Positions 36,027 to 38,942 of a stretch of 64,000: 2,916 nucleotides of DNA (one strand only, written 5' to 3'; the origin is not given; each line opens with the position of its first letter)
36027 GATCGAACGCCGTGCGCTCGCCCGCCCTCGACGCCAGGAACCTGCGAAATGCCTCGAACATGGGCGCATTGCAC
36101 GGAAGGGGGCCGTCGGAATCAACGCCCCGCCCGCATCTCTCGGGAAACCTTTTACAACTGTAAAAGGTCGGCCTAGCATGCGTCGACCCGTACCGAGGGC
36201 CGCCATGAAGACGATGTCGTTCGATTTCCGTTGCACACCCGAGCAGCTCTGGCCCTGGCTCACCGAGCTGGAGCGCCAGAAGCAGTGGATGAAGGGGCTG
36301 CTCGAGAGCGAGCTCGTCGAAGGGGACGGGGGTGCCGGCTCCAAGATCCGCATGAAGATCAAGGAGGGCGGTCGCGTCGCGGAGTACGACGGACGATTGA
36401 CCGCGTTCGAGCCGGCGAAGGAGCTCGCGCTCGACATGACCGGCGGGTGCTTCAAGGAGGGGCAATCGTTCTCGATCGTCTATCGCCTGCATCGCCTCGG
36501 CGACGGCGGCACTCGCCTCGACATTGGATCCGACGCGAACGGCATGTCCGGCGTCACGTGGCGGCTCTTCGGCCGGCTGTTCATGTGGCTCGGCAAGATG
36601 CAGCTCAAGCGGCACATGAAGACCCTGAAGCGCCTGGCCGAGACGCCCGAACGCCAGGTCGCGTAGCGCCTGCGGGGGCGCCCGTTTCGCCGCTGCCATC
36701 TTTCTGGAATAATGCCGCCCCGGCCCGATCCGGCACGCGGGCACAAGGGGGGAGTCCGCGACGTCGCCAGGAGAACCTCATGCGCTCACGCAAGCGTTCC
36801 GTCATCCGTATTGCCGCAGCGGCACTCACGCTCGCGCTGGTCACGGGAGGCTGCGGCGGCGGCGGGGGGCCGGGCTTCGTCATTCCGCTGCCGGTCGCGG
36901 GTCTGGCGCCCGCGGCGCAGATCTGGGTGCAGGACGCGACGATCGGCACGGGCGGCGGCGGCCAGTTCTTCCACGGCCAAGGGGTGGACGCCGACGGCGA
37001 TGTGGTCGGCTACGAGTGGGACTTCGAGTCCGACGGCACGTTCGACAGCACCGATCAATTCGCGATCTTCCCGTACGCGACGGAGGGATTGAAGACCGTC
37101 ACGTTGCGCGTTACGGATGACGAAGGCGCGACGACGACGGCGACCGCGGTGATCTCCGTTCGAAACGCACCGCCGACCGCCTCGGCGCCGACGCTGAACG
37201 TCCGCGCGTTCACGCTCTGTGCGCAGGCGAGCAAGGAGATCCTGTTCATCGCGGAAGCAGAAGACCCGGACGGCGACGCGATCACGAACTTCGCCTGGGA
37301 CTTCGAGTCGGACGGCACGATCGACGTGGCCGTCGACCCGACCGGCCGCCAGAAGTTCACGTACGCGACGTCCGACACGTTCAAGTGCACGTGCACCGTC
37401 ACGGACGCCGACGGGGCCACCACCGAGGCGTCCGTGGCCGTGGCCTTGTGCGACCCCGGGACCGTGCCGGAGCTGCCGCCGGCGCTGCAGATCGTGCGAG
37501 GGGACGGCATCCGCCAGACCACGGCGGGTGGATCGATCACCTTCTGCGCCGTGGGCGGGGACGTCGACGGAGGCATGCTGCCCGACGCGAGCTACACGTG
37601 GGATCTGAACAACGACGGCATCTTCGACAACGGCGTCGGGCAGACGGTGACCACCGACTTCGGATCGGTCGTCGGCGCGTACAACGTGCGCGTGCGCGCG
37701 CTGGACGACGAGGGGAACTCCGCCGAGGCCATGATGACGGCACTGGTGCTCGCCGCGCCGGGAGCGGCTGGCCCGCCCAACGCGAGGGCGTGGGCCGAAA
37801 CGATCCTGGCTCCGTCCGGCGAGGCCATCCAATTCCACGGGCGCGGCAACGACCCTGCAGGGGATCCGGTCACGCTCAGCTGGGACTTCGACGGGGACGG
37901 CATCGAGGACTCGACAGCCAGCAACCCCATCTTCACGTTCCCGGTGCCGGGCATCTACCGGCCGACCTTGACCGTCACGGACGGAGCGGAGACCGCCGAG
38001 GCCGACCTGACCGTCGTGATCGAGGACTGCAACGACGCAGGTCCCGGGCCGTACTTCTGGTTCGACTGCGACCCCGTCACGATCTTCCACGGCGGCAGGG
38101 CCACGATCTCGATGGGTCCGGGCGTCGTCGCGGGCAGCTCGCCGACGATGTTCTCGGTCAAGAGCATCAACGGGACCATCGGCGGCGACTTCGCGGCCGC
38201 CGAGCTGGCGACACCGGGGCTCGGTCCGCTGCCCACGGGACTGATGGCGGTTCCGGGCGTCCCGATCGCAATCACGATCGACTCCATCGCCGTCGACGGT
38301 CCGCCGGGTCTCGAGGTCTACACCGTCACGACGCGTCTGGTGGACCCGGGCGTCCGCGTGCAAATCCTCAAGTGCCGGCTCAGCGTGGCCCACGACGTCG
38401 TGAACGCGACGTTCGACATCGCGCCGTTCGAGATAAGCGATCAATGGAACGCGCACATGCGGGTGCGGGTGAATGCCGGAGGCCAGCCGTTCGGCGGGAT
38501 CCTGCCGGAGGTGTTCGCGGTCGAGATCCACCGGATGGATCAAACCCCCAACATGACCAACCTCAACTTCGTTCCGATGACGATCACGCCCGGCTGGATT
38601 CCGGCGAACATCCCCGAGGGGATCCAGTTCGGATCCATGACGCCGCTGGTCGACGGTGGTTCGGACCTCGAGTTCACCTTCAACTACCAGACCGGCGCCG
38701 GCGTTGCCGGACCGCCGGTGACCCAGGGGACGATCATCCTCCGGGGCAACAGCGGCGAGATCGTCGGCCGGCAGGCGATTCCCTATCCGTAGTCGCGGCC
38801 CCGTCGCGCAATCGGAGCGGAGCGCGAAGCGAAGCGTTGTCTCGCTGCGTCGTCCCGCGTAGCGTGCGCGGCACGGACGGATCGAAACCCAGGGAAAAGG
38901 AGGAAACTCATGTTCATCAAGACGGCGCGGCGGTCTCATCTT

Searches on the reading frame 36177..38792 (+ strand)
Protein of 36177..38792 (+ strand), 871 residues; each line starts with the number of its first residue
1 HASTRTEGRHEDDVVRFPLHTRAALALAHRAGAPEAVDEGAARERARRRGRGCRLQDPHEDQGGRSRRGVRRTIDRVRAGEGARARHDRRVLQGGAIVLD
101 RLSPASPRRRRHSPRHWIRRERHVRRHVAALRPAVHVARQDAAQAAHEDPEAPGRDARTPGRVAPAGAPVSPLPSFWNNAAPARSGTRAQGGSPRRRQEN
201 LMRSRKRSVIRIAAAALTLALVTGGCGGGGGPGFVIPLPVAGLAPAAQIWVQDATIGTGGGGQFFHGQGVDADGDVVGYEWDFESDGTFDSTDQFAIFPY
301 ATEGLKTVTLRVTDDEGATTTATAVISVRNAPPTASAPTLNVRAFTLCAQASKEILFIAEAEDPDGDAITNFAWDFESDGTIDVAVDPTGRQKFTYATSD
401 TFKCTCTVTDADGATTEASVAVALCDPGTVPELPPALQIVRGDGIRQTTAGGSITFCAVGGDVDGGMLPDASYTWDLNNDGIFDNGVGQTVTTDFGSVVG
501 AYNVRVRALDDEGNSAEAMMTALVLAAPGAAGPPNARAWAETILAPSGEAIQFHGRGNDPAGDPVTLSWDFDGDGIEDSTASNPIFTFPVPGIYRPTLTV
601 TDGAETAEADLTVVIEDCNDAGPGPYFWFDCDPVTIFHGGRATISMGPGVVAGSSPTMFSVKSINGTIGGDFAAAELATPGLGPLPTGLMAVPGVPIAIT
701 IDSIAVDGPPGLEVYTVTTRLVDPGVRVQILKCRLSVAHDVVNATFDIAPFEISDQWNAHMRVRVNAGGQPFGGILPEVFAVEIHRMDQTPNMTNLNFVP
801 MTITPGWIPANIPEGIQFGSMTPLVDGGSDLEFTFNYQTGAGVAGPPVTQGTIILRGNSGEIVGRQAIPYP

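Call 9: search_protein_families(library=pfam, proteins=[window:36177-38792:+], max_evalue=0.001)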
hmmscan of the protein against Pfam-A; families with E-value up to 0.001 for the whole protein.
window:36177-38792:+ (871 aa): 4 families
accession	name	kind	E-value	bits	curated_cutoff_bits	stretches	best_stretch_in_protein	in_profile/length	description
PF18911.6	PKD_4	-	4.4e-31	107.2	27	3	533-613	3-81/85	PKD domain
PF00801.26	PKD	-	2.4e-26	92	23.5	3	539-614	5-79/80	PKD domain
PF22352.2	K319L-like_PKD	-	5.9e-12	45.9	27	0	267-328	18-84/84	K319L-like, PKD domain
PF17963.7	Big_9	-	2.6e-08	35.1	23.6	1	330-422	1-88/89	Bacterial Ig domain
